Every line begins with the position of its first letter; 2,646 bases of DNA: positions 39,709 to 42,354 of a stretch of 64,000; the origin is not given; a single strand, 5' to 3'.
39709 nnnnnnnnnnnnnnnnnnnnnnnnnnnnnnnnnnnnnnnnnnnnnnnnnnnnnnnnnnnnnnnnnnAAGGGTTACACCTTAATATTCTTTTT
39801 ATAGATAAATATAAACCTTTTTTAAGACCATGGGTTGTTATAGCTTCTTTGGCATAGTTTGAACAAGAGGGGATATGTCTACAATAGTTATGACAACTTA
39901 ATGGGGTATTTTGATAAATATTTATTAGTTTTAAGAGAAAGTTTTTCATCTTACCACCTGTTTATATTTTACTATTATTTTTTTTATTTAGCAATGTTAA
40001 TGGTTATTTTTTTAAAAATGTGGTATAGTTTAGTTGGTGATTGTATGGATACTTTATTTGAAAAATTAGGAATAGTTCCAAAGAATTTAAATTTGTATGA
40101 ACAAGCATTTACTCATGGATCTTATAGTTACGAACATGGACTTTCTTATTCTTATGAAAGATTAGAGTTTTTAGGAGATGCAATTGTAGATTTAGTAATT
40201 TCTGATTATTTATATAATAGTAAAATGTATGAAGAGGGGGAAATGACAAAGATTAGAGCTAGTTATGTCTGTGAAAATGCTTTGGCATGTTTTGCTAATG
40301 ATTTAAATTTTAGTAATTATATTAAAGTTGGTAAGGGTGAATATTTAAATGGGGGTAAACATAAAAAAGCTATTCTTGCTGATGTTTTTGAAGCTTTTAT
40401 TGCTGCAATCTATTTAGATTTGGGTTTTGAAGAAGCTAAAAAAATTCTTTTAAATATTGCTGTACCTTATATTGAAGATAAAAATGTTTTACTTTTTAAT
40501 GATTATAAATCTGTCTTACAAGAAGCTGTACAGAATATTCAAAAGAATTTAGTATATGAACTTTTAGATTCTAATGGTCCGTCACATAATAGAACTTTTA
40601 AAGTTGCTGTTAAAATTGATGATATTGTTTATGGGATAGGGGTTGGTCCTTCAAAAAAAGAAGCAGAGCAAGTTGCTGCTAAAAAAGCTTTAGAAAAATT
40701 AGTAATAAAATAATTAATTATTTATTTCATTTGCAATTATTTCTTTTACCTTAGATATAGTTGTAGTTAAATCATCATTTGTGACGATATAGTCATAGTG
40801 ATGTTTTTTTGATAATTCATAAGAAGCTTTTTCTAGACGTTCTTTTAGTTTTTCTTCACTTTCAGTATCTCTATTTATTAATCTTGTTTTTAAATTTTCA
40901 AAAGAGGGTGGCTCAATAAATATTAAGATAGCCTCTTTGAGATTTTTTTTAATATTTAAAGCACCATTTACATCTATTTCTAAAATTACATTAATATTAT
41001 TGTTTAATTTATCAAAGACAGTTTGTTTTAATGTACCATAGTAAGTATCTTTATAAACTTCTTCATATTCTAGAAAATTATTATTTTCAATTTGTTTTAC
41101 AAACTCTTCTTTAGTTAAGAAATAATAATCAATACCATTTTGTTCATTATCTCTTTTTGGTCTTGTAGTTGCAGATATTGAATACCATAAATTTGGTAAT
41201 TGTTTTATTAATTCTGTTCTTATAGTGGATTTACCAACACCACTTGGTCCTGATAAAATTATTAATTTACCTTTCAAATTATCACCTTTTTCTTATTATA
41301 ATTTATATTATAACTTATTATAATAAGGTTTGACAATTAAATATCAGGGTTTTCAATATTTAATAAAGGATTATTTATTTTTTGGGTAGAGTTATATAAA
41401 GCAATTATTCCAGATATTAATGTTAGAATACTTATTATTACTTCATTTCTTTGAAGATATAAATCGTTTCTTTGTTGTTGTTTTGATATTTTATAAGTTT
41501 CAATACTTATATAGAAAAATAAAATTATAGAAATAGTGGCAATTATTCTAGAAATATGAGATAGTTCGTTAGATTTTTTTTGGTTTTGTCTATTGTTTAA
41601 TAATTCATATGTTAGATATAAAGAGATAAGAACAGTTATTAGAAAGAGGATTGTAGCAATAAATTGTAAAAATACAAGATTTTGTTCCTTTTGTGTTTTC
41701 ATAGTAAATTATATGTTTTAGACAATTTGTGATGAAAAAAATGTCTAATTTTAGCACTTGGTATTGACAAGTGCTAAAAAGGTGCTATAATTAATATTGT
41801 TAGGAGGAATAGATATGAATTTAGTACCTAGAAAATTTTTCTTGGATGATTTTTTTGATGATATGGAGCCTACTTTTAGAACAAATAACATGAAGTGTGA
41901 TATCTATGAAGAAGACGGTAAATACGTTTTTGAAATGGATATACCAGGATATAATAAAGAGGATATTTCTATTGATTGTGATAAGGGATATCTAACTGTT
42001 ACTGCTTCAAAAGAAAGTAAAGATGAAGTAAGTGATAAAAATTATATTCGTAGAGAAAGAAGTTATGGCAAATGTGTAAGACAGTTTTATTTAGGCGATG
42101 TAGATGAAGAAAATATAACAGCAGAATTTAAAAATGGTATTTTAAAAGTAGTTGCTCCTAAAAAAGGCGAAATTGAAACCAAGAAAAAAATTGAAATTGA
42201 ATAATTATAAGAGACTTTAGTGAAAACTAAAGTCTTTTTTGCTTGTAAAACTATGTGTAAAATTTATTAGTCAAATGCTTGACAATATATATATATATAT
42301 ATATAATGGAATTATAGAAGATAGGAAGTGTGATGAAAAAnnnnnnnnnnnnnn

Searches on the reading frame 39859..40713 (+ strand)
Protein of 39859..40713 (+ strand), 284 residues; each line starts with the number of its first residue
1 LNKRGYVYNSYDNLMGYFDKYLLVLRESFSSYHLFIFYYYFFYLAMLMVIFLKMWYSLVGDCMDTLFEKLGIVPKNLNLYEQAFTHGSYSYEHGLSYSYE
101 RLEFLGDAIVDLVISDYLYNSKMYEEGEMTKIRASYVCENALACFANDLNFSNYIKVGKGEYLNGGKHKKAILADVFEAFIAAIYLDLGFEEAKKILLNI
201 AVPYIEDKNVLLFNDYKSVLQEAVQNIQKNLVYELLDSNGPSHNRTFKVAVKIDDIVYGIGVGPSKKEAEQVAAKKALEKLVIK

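Call 22: search_protein_families(library=ncbifam, proteins=[window:39859-40713:+], max_evalue=0.1)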
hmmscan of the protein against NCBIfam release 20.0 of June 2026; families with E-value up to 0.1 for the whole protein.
window:39859-40713:+ (284 aa): 2 families
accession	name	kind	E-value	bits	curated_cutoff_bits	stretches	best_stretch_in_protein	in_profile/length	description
TIGR02191.1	RNaseIII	equivalog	6.1e-71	238.4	166.25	1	67-281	2-219/219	ribonuclease III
TIGR04238.1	seadorna_dsRNA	equivalog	2e-10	40.7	125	1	216-281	2-67/201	seadornavirus double-stranded RNA-binding protein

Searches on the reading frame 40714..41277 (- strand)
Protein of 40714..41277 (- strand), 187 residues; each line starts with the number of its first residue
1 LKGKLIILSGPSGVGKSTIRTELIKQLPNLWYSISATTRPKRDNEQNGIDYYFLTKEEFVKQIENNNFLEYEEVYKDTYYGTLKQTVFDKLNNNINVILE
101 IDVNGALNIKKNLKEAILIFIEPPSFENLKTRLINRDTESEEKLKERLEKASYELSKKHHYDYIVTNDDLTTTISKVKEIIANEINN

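Call 22: search_protein_families(library=ncbifam, proteins=[window:40714-41277:-], max_evalue=0.1)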
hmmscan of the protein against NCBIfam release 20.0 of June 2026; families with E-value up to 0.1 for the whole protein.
window:40714-41277:- (187 aa): 25 families
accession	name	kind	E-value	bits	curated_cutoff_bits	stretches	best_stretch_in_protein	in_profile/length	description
TIGR03263.1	guanyl_kin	equivalog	2.6e-69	232.4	160.45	1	3-182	1-179/180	guanylate kinase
NF011325.0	PRK14738.1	equivalog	1.8e-52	177.6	263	1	3-184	13-195/206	guanylate kinase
NF011324.0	PRK14737.1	equivalog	2.5e-49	167.6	318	1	4-182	6-183/187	guanylate kinase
NF007485.0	PRK10078.1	equivalog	1.2e-09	38.2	153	1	3-182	2-175/186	ribose 1,5-bisphosphokinase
TIGR02322.1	phosphon_PhnN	equivalog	3.1e-08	33.5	156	1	3-182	1-177/179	phosphonate metabolism protein/1,5-bisphosphokinase (PRPP-forming) PhnN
NF005255.0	PRK06762.2-2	equivalog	0.0012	18.9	140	1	1-102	1-106/163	hypothetical protein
NF005250.0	PRK06761.1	equivalog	0.0012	17.9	270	1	1-74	1-72/282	hypothetical protein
TIGR00152.1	TIGR00152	equivalog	0.0018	18.2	65.55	1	97-180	108-186/188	dephospho-CoA kinase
NF006085.0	PRK08233.1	equivalog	0.0026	17.6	198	0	1-85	3-94/184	hypothetical protein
TIGR00041.1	DTMP_kinase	equivalog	0.0041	16.8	83.25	1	2-42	3-43/196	dTMP kinase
NF008932.0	PRK12289.1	equivalog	0.0065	15.6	483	1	2-28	178-204/363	small ribosomal subunit biogenesis GTPase RsgA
TIGR02173.1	cyt_kin_arch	equivalog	0.0083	16.1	102.1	0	5-172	2-146/169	(d)CMP kinase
NF003259.0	PRK04220.1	equivalog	0.0097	15.3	343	1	5-27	93-116/306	2-phosphoglycerate kinase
NF008995.0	PRK12338.1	equivalog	0.011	15.1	434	1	1-27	2-28/319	hypothetical protein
NF003122.0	PRK04040.1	equivalog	0.016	14.7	155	0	4-28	3-27/189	adenylate kinase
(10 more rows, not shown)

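Call 25: find_related_loci(query=window:40714-41277:-, collection=genome_contigs, flank=10000)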
Query window:40714-41277:- (187 aa) in genome_contigs; peptide patterns used: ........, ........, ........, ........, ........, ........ (x = any residue, [..] = any of these).
599 stretches matched a pattern (row limit reached: there are more); 308 encode a relative of the query (tblastn E <= 1e-3); the best 80 are kept; 80 distinct loci.
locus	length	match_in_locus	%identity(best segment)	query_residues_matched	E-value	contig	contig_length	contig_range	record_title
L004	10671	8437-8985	52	1-182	7e-56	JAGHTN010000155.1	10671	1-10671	MAG: Candidatus Colousia faecequi isolate E3_MB2_91 c_000000530581, whole genome shotgun sequence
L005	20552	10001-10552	52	1-183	1e-55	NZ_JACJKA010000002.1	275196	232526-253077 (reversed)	Bacteroides mediterraneensis strain An793 An793_NODE_2_length_275196_cov_51.7485_ID_8856, whole genome shotgun sequence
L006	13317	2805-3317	54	1-170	2e-55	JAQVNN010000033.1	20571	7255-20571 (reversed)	MAG: Paludibacter sp. isolate STF1_158 NODE_6355_length_20571_cov_7.673009_Sandtown_F1, whole genome shotgun sequence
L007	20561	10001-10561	50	1-186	2e-55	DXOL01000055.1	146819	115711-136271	MAG TPA_asm: Bacteroides thetaiotaomicron isolate HRGM_Genome_1397 HRGM_Genome_1397_55, whole genome shotgun sequence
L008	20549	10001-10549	52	1-182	1e-55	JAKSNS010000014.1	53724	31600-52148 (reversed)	MAG: Paludibacteraceae bacterium isolate Horse_feces157 MAG157_14, whole genome shotgun sequence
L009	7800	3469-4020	50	4-186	2e-55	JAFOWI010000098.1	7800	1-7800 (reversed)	MAG: Bacteroidaceae bacterium isolate RGIG858 Dairy_cattle_Rectum-1__c336800, whole genome shotgun sequence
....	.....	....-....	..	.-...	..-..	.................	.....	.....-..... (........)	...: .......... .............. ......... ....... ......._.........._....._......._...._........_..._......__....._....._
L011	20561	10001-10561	50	1-186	5e-55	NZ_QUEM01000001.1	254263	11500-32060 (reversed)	Bacteroides sp. OF04-15BH OF04-15BH.Scaf1, whole genome shotgun sequence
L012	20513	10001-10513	55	1-170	8e-55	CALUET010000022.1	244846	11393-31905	MAG: uncultured Phocaeicola sp. isolate E17__bin298 genome assembly, contig: E17__k127_5722417, whole genome shotgun seq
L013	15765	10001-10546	52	3-183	8e-55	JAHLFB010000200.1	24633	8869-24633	MAG: Candidatus Phocaeicola faecipullorum isolate 17637 A2M15__C362388_L24633, whole genome shotgun sequence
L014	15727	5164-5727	48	1-187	1e-54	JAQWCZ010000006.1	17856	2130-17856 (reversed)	MAG: Paludibacter sp. isolate STF2_4 NODE_8085_length_17856_cov_3.071183_Sandtown_F2, whole genome shotgun sequence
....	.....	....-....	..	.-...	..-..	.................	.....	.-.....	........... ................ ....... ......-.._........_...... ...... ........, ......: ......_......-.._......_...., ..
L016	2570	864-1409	49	1-181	5e-55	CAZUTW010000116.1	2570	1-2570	MAG TPA_asm: uncultured Bacteroidaceae bacterium isolate SRP222552_co1_309 genome assembly, contig: NODE_69222_length_25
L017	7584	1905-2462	51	1-183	8e-55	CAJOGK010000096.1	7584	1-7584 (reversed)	uncultured Prevotella sp. isolate Sheep_2_mag_111 genome assembly, contig: scaffold_13632, whole genome shotgun sequence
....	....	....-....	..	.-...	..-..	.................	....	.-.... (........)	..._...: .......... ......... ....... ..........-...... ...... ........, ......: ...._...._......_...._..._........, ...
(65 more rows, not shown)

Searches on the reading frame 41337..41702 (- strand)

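Call 7: search_protein_families(library=pfam, proteins=[window:41337-41702:-], max_evalue=0.1)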
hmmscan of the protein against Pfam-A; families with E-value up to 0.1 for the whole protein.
window:41337-41702:- (121 aa): 13 families
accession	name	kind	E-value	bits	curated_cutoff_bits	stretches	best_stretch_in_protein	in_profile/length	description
PF24357.1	TMD0_ABC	-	0.006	17.2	27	1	11-103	24-111/159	ABC transporter TMD0 domain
PF06664.17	WLS-like_TM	-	0.0081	15.9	28.3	1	9-100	71-161/247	Wntless-like, transmembrane domain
PF01545.26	Cation_efflux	-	0.012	15.9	26.6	1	11-106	69-166/198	Cation efflux family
PF10277.15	Frag1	-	0.012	15.7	30.3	1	8-68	54-116/220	Frag1/DRAM/Sfk1 family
PF14150.11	YesK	-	0.017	15.8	25.2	0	53-97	3-43/81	YesK-like protein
PF09843.14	DUF2070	-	0.02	13.7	30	1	14-106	38-125/561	Predicted membrane protein (DUF2070)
PF20479.3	TMEM128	-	0.029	15.3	23.9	0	16-100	8-96/124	TMEM128 protein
PF14007.11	YtpI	-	0.035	14.9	29.4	0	53-109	2-57/87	YtpI-like protein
PF01616.22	Orbi_NS3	-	0.036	14.1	27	1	38-105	72-141/179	Orbivirus NS3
PF04123.18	DUF373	-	0.046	13.6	28.3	1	13-101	223-309/335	Domain of unknown function (DUF373)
PF03619.22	Solute_trans_a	-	0.058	13.1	24.9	1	13-68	2-57/267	Organic solute transporter Ostalpha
PF03189.18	Otopetrin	-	0.061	12.7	27.8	1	16-111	238-337/434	Otopetrin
PF14154.11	DUF4306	-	0.077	13.6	27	0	13-50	3-41/88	Domain of unknown function (DUF4306)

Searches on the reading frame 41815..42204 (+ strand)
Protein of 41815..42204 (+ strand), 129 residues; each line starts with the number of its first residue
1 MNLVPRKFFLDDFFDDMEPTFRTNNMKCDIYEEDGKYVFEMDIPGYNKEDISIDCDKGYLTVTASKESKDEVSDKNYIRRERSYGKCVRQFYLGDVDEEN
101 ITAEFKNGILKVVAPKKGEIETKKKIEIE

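Call 7: search_protein_families(library=pfam, proteins=[window:41815-42204:+], max_evalue=0.1)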
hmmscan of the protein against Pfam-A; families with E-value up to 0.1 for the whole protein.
window:41815-42204:+ (129 aa): 2 families
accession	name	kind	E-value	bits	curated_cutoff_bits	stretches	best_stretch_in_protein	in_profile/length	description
PF00011.27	HSP20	-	3.3e-21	75.7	20.8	1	29-128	1-101/102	Hsp20/alpha crystallin family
PF17886.7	ArsA_HSP20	-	0.014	15.4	22.5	1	34-68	1-35/63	HSP20-like domain found in ArsA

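Call 24: find_encoding_contigs(protein=window:41815-42204:+, flank=6000, max_places=10)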
Protein window:41815-42204:+ (129 aa): 3 contigs read that carry it; 3 places shown.
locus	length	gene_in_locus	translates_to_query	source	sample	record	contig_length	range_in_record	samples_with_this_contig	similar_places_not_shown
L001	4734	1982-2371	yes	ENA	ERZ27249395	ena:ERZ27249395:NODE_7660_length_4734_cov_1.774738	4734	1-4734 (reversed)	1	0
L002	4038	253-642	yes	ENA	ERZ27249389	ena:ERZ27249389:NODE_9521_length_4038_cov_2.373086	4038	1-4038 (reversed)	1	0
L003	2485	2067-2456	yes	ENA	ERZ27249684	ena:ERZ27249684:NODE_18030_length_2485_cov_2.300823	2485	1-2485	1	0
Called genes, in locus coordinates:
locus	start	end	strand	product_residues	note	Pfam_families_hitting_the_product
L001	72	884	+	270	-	PF14622:Ribonucleas_3_3, PF00636:Ribonuclease_3, PF00035:dsrm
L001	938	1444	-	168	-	PF00625:Guanylate_kin, PF13238:AAA_18 (faint)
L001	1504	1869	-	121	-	-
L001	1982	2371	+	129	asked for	PF00011:HSP20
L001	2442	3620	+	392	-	-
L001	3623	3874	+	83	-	-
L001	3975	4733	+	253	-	?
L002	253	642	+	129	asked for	PF00011:HSP20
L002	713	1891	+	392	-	-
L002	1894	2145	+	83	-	-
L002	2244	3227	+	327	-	-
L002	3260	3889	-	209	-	PF00027:cNMP_binding, PF13545:HTH_Crp_2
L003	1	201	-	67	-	?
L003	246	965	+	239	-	PF14622:Ribonucleas_3_3, PF00636:Ribonuclease_3, PF00035:dsrm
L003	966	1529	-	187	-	PF00625:Guanylate_kin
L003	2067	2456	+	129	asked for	PF00011:HSP20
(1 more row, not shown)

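Call 85: find_homologous_proteins(query=window:41815-42204:+, max_evalue=1e-10)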
Query window:41815-42204:+ (129 aa): 1590 proteins with E <= 1e-10 among 1616 candidates; the best 120 are listed.
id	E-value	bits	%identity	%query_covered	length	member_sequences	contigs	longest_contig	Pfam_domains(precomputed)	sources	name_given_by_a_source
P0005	6.9e-80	283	100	100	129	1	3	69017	PF00011.28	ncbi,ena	-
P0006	2.5e-68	246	88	99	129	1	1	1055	PF00011.28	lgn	-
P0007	6.6e-68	245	86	100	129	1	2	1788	PF00011.28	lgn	-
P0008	9.7e-67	241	84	99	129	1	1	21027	PF00011.28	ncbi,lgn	-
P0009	5.9e-55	203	75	89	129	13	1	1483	PF00011.28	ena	-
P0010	5.3e-53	196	70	100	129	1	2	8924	PF27746.1,PF00011.28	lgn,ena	-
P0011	5.6e-53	196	72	89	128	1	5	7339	PF00011.28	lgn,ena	-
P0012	6.9e-53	196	73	100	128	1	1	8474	PF00011.28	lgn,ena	-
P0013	9.5e-53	196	73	100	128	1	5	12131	PF00011.28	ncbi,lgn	-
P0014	1.0e-52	195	72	99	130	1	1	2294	PF27746.1,PF00011.28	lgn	-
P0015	1.4e-52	195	72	99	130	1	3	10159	PF27746.1,PF00011.28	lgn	-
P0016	1.7e-52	195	73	89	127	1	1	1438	PF00011.28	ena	-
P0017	3.2e-52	194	67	89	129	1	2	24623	PF00011.28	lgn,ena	-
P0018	4.2e-52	194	71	99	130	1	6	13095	PF27746.1,PF00011.28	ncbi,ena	-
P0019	1.2e-51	192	71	89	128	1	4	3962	PF00011.28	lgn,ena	-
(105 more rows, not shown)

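Call 86: find_encoding_contigs(protein=P0008, flank=6000, max_places=5)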
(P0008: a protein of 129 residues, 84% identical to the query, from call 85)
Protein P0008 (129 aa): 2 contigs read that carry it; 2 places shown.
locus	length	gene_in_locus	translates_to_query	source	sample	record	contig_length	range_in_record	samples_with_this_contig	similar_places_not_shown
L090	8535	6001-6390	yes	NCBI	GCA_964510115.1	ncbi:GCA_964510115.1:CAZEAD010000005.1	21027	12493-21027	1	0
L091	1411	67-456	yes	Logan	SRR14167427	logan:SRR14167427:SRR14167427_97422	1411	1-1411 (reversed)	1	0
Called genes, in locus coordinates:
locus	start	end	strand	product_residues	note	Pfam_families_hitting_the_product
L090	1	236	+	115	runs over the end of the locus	-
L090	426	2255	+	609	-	PF11611:DUF4352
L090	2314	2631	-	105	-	PF01381:HTH_3 (faint)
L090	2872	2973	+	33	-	-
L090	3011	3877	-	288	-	PF01297:ZnuA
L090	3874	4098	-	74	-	PF01809:YidD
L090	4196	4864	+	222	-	PF14622:Ribonucleas_3_3, PF00636:Ribonuclease_3, PF00035:dsrm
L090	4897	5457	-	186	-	PF00625:Guanylate_kin, PF13671:AAA_33 (faint)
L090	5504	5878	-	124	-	-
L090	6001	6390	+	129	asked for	PF00011:HSP20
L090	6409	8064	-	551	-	PF20176:DUF6541 (weak), PF09586:YfhO, PF10131:PTPS_related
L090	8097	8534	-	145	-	?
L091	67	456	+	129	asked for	PF00011:HSP20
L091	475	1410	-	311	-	?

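Call 87: find_encoding_contigs(protein=P0007, flank=3000, max_places=5)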
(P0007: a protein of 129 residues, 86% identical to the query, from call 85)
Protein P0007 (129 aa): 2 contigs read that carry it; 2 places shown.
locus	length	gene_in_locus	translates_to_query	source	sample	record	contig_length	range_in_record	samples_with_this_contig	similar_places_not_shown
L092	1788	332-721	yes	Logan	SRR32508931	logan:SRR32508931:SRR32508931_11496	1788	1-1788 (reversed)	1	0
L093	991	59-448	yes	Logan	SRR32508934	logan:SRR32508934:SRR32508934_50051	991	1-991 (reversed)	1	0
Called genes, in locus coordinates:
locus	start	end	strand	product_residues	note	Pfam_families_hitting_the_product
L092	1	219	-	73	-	?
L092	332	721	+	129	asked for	PF00011:HSP20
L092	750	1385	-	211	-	PF00027:cNMP_binding, PF13545:HTH_Crp_2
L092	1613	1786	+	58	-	?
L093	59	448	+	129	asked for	PF00011:HSP20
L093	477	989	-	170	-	?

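Call 88: find_encoding_contigs(protein=P0006, flank=3000, max_places=5)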
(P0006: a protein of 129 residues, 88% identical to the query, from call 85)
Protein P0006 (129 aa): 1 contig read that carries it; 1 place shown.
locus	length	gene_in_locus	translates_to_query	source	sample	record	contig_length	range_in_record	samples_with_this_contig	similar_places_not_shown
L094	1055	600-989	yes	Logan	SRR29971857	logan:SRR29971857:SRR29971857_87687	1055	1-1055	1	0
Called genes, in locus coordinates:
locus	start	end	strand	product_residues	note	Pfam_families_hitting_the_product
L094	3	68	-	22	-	?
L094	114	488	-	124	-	-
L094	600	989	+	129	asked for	PF00011:HSP20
